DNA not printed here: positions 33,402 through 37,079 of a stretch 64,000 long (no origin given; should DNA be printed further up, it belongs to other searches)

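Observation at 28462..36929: Divergently transcribed pair of M1-type aminopeptidases flanked by a Ser/Thr kinase and TPR protein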

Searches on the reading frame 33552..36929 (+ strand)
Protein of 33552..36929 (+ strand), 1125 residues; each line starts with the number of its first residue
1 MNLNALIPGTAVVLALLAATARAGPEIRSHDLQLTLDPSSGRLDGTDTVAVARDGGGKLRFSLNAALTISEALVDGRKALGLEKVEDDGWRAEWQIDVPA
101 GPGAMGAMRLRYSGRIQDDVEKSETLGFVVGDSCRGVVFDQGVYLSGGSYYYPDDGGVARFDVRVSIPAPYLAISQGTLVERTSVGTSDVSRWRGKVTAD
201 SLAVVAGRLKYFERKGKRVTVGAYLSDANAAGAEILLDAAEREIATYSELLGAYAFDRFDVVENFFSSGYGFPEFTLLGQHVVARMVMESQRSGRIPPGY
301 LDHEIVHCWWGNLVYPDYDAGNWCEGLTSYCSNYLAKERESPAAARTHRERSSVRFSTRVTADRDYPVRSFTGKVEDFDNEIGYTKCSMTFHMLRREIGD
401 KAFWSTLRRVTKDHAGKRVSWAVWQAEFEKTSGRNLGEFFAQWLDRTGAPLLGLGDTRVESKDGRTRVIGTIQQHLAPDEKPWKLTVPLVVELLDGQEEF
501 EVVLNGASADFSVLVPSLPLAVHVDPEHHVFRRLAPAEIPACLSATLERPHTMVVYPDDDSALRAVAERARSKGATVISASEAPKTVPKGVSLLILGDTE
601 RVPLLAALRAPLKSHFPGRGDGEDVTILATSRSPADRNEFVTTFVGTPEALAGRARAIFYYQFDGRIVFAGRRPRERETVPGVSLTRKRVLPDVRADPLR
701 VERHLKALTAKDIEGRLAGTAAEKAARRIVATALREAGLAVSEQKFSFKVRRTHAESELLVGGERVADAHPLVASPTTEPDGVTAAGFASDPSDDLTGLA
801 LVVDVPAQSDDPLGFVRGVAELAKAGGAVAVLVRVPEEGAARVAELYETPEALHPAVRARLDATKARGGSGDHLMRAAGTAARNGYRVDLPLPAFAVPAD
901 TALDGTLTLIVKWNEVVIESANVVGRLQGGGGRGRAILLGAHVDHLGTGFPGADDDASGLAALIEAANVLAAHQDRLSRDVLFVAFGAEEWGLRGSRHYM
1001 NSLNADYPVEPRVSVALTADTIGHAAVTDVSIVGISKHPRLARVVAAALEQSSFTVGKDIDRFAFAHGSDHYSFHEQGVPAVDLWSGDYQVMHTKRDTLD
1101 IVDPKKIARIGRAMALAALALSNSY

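Call 9: search_protein_families(library=pfam, proteins=[window:33552-36929:+], max_evalue=0.01)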
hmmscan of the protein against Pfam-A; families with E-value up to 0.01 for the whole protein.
window:33552-36929:+ (1125 aa): 4 families
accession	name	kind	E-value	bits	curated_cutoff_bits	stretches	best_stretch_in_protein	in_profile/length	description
PF04389.22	Peptidase_M28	-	8.2e-37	127.2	21.3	1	922-1116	1-191/193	Peptidase family M28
PF01433.26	Peptidase_M1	-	1.2e-09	38.5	27.7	1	302-443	72-218/218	Peptidase family M1 domain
PF01546.33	Peptidase_M20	-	1.7e-09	38.4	24.6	1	951-1106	31-195/206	Peptidase family M20/M25/M40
PF05450.20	Nicastrin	-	0.00024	21.2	25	1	951-1010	20-82/218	Nicastrin large lobe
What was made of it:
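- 33552..36929 (+): Secreted two-headed peptidase. It comprises M1-like domains I-III (HEIVH-X17-E, no GXMEN, no helical lid), an alpha/beta linker domain and a C-terminal M28 aminopeptidase with an extra inserted domain. Pfam gives M1 and M28 (call 9).
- Checked: Fusion, 33552-36929 (+), 1125 aa. Peptidase_M1 scores 38.5 bits against a cut-off of 27.7, and Peptidase_M28 scores 127 bits (call 9).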

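Call 10: search_protein_families(library=ncbifam, proteins=[window:33552-36929:+], max_evalue=0.01)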
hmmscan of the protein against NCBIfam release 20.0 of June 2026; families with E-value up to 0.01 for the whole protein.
window:33552-36929:+ (1125 aa): 14 families
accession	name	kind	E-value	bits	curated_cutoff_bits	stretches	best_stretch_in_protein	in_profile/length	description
NF045908.1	AminopepLapALeg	equivalog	4.3e-16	58.7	600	1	935-1112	205-384/396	aminopeptidase LapA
TIGR02412.1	pepN_strep_liv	equivalog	3.8e-08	32.1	591.2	1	159-453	143-448/832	aminopeptidase N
TIGR01883.1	PepT-like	hypoth_equivalog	6.7e-08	31.9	274.25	1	947-1003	93-148/361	peptidase T-like protein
TIGR02414.1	pepN_proteo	equivalog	8.2e-07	27.6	718.2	1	302-499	290-489/868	aminopeptidase N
NF058540.1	Ncarbamyl_ErtE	equivalog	2.9e-05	22.9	520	1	919-992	61-135/418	N-carbamyl-l-glutamate amidohydrolase ErtE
NF006773.0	PRK09290.2-2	equivalog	0.00017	20.6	584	1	921-990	68-135/419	allantoate amidohydrolase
NF006775.0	PRK09290.2-5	equivalog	0.00022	20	479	1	920-993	64-134/419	allantoate amidohydrolase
NF007568.0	PRK10199.1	equivalog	0.0025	17.1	298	1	950-1004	138-190/346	aminopeptidase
TIGR01879.1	hydantase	subfamily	0.0027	16.7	204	0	921-1000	54-130/401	hydantoinase/carbamoylase family amidase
NF003976.0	PRK05469.1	subfamily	0.0027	16.6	255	1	947-1043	134-230/409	tripeptide aminopeptidase PepT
NF006771.0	PRK09290.1-5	subfamily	0.0028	16.2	399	0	920-1003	59-145/413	allantoate amidohydrolase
NF006774.0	PRK09290.2-4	equivalog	0.0052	15.6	897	1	921-995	67-138/427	allantoate amidohydrolase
NF040822.1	lys_aminopep_Arch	equivalog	0.007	15.5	700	0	955-1018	176-229/345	lysyl aminopeptidase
TIGR02411.1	leuko_A4_hydro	equivalog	0.0075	15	761.7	0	164-330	152-312/600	leukotriene-A(4) hydrolase/aminopeptidase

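Call 28: find_homologous_proteins(query=window:33552-36929:+)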
Query window:33552-36929:+ (1125 aa): 815 proteins with E <= 0.001 among 8000 candidates; the best 120 are listed.
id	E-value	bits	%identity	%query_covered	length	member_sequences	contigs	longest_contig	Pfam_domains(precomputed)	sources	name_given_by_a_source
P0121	0.0e+0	2521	100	100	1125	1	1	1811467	PF01546.34,PF04389.23,PF01433.27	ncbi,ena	-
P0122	0.0e+0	1430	59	98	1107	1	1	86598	PF01546.34,PF04389.23,PF01433.27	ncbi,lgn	-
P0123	0.0e+0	1213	53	98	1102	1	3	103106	PF01546.34,PF04389.23,PF01433.27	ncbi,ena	-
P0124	0.0e+0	1165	52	97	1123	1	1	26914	PF01546.34,PF04389.23,PF01433.27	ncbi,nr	ncbi:MAG: hypothetical protein HMLKMBBP_03583 [Planctomycetes bacterium]|nr:hypothetical protein [Pl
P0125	0.0e+0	1157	51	97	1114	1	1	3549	PF01546.34,PF04389.23,PF01433.27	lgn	-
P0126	0.0e+0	1153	51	98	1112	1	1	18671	PF01546.34,PF04389.23,PF01433.27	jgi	jgi:aminopeptidase N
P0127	0.0e+0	1153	52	97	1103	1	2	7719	PF01546.34,PF04389.23,PF01433.27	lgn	-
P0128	0.0e+0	1150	51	97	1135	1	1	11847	PF01546.34,PF04389.23,PF01433.27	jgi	-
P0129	0.0e+0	1148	51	98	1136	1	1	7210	PF01546.34,PF04389.23,PF01433.27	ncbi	-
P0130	0.0e+0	1147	49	98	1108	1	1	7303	PF01546.34,PF04389.23,PF01433.27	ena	-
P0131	0.0e+0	1145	50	98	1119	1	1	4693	PF01546.34,PF04389.23,PF01433.27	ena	-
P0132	0.0e+0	1144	51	98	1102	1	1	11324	PF01546.34,PF04389.23,PF01433.27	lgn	-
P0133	0.0e+0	1139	49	97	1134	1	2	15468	PF01546.34,PF04389.23,PF01433.27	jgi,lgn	jgi:hypothetical protein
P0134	0.0e+0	1137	50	99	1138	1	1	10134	PF04389.23,PF01433.27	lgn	-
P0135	0.0e+0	1137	51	98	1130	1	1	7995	PF01546.34,PF04389.23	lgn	-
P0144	1.4e-208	713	37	97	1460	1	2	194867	PF26549.1,PF04389.23,PF26550.2,PF07676.19,PF01433.27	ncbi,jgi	jgi:TolB protein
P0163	2.3e-187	643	38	98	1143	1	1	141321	PF04389.23,PF01433.27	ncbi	-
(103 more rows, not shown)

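Call 29: find_encoding_contigs(protein=P0163, flank=8000, max_places=1)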
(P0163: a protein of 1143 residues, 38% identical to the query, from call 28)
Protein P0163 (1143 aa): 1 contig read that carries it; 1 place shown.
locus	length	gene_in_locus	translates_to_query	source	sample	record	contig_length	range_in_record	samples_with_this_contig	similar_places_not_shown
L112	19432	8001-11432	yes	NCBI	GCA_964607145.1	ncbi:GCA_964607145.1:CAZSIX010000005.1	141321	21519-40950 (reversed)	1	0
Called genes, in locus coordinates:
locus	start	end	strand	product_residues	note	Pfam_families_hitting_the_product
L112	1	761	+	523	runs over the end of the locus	PF02310:B12-binding, PF04055:Radical_SAM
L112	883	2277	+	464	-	PF04966:OprB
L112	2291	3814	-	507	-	PF05591:T6SS_VipA, PF05943:VipB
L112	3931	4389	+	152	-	PF07681:DoxX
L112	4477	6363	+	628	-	PF01558:POR, PF17147:PFOR_II (faint), PF01855:POR_N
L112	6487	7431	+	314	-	PF02775:TPP_enzyme_C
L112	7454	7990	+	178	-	PF00571:CBS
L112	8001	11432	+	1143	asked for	PF01433:Peptidase_M1, PF04389:Peptidase_M28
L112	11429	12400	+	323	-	-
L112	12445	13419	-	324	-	PF13428:TPR_14 (faint), PF14559:TPR_19 (faint), PF00515:TPR_1 (faint), PF07719:TPR_2 (faint)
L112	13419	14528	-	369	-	PF01883:FeS_assembly_P, PF10609:ParA, PF01656:CbiA, PF09140:MipZ (faint), PF13614:AAA_31 (weak)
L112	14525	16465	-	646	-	PF00330:Aconitase, PF00694:Aconitase_C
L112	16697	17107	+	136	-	-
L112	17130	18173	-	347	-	PF13241:NAD_binding_7 (weak), PF02254:TrkA_N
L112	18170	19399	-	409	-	PF02040:ArsB (faint), PF03600:CitMHS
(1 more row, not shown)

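Call 30: find_encoding_contigs(protein=P0144, flank=8000, max_places=1)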
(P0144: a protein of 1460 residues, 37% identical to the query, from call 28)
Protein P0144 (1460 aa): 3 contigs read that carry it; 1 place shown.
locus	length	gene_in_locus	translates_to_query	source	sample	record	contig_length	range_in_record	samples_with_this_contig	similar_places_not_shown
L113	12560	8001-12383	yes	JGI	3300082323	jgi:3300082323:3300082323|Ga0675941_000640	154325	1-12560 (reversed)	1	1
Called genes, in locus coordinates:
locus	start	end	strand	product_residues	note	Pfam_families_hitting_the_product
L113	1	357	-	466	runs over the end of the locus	PF02321:OEP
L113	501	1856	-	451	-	PF00072:Response_reg, PF00158:Sigma54_activat, PF14532:Sigma54_activ_2, PF07728:AAA_5 (weak), PF25601:AAA_lid_14, PF02954:HTH_8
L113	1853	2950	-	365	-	PF00512:HisKA, PF02518:HATPase_c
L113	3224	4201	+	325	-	PF08240:ADH_N, PF00107:ADH_zinc_N, PF13602:ADH_zinc_N_2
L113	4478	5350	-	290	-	PF02775:TPP_enzyme_C, PF12367:PFO_beta_C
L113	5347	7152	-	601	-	PF01558:POR, PF01855:POR_N, PF17147:PFOR_II (faint)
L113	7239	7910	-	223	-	-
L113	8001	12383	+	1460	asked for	PF01433:Peptidase_M1, PF04389:Peptidase_M28, PF26550:Tricorn_2nd (faint), PF07676:PD40 (weak), PF26549:Tricorn_N, PF07676:PD40 (weak), PF26549:Tricorn_N (weak)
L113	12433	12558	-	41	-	?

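Call 45: search_solved_structures(query=window:33552-36929:+, max_evalue=0.001)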
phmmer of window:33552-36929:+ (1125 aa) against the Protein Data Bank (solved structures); distinct sequences matched with E-value up to 0.001: 39.
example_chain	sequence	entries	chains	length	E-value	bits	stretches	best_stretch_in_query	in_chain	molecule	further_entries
2ek8_A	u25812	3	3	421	2.3e-15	58.7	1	918-1113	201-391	Aminopeptidase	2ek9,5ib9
6hc6_A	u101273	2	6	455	4e-15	57.9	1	936-1115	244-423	Aminopeptidase YwaD | Aminopeptidase Y (Arg Lys Leu preference)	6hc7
5gne_A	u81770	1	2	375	2.5e-14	55.2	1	929-1108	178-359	Leucine aminopeptidase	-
3b35_A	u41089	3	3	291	2.6e-14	55.2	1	938-1114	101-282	Bacterial leucyl aminopeptidase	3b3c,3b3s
1amp_A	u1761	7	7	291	3.6e-14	54.7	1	938-1114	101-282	AMINOPEPTIDASE | PROTEIN (AMINOPEPTIDASE) | BACTERIAL LEUCYL AMINOPEPTIDASE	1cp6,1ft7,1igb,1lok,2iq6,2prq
1rtq_A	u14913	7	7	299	3.7e-14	54.7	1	938-1115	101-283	Bacterial leucyl aminopeptidase | Aminopeptidase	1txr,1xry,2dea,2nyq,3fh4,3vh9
3b3v_A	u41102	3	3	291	5.9e-14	54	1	938-1114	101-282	Bacterial leucyl aminopeptidase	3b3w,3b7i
6esl_A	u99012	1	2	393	1.4e-13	52.8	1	933-1119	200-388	Bacterial leucyl aminopeptidase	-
6ica_A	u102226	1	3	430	1.6e-13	52.6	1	933-1119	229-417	Aminopeptidase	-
3b3t_A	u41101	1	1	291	1.8e-13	52.4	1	938-1114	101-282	Bacterial leucyl aminopeptidase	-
2anp_A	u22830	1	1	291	1.8e-13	52.4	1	938-1114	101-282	leucyl aminopeptidase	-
9o5k_G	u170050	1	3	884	1e-08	36.7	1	159-460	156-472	Puromycin-sensitive aminopeptidase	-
8sw0_A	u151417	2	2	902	1e-08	36.7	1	159-460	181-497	Puromycin-sensitive aminopeptidase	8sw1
9oqa_A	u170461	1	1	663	1.9e-08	35.8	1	920-1010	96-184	Autotransporter domain-containing protein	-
8ac9_A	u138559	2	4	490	6e-08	34.1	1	907-1024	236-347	Keratinase KP1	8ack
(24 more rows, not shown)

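Call 54: search_protein_families(library=padloc, proteins=[window:33552-36929:+], max_evalue=0.001)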
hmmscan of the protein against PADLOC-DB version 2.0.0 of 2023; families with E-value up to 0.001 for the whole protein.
window:33552-36929:+ (1125 aa): 0 families

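Call 63: predict_structure(alignment_id=A4)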
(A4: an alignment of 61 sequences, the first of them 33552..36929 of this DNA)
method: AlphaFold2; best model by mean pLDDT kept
length: 1125 residues; sequences in the alignment: 61
mean_pLDDT: 92.7   pTM: 0.85
mean pLDDT of the five models: 92.7, 91.9, 91.1, 90.9, 90.4
residues with pLDDT >= 90: 949; 70-90: 130; 50-70: 36; < 50: 10
segments of 3 or more residues with pLDDT < 50: 1-4, 126-129
pLDDT, mean of each block of 10 residues (from residue 1): 49 61 83 97 97 92 98 95 96 95 91 94 57 87 95 96 97 95 96 95 96 93 97 97 95 95 84 92 93 92 95 93 95 94 96 96 96 91 97 97 98 96 97 97 97 94 88 95 97 91 97 92 97 95 95 97 93 94 95 97 95 86 93 95 96 88 94 88 89 92 98 95 98 98 96 95 94 95 95 94 90 94 96 89 92 94 95 94 87 95 93 96 95 83 96 97 98 92 97 94 64 93 93 95 94 91 88 94 95 95 97 95 77
secondary structure, 60 per line:
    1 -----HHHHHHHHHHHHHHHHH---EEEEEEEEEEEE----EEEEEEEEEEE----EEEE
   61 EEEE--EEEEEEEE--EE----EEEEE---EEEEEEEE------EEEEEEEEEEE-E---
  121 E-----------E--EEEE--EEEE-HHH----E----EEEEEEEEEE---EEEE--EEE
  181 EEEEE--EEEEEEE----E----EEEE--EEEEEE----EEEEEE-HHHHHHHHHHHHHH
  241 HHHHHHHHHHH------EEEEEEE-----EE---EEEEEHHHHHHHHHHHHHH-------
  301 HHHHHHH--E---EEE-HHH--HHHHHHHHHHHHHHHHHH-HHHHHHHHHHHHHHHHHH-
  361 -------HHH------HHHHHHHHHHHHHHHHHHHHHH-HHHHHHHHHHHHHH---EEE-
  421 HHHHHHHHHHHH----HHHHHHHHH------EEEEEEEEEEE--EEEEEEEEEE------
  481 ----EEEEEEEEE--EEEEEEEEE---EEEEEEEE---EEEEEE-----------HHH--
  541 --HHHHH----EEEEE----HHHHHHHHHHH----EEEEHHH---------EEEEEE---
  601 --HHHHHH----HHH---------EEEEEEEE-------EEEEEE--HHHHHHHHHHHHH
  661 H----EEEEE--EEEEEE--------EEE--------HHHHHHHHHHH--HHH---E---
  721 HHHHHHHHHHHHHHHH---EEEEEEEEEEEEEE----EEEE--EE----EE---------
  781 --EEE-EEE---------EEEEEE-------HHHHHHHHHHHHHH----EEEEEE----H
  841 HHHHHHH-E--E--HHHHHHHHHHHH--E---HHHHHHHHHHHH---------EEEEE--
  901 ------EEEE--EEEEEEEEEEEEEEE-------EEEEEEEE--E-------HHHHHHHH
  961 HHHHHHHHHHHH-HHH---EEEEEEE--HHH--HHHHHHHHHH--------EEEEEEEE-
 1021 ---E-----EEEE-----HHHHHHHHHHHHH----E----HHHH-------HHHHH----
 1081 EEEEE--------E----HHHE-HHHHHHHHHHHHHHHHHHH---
elements in order (helices of 4 or more, strands of 3 or more residues): H6-22 E26-37 E42-52 E57-64 E67-74 E83-87 E91-98 E105-115 E136-139 E142-145 E159-168 E172-175 E178-185 E188-194 E204-207 E210-215 E220-225 H227-251 E258-264 E275-279 H280-293 H301-307 E314-316 H323-340 H342-359 H377-398 H400-413 E417-419 H421-432 H437-445 E452-462 E465-474 E485-493 E496-504 E508-515 E519-524 H543-547 E552-556 H561-571 E576-579 E592-597 H603-608 E625-632 E640-645 H648-661 E666-670 E673-678 E687-689 H698-708 H721-736 E740-753 E758-761 E783-785 E787-789 E799-804 H812-825 E830-835 H840-847 H855-866 H873-884 E894-898 E907-910 E913-927 E935-942 H953-972 E980-986 H994-1003 E1012-1019 E1030-1033 H1039-1051 H1061-1064 H1072-1076 E1081-1085 H1104-1122
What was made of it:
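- On MEROPS M1 (N-terminal half of the fusion): The model has domains I-III and then an alpha/beta domain, with no solenoid (call 63).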
